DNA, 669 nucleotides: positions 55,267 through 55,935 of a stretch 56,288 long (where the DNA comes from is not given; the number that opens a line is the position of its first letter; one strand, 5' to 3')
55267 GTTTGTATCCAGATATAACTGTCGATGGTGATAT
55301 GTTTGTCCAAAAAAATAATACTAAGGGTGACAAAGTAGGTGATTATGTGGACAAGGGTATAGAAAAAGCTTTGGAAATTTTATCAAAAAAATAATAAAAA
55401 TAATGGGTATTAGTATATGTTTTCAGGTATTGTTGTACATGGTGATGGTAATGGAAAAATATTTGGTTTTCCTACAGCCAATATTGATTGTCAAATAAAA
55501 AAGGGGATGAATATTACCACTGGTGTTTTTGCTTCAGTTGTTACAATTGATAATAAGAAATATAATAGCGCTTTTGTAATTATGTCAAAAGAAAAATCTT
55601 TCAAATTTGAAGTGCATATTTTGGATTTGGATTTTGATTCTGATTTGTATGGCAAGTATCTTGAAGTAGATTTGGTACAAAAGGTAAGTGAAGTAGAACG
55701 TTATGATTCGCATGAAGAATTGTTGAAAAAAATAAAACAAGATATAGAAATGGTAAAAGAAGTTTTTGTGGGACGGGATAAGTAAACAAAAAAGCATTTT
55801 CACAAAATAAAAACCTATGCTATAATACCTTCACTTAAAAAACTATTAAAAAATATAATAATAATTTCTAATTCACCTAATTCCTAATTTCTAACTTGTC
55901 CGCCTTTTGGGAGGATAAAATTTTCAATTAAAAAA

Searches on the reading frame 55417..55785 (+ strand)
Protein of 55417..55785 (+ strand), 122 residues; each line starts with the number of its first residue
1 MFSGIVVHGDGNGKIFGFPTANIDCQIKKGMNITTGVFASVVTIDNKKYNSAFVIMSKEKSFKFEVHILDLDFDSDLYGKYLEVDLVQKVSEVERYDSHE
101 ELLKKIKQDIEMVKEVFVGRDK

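Call 60: search_protein_families(library=pfam, proteins=[window:55417-55785:+], max_evalue=0.0001)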
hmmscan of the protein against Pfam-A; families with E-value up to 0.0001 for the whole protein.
window:55417-55785:+ (122 aa): 1 family
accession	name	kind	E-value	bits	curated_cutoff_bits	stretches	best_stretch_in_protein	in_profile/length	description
PF01687.23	Flavokinase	-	5.1e-26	91.8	19.6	1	2-117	7-124/124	Riboflavin kinase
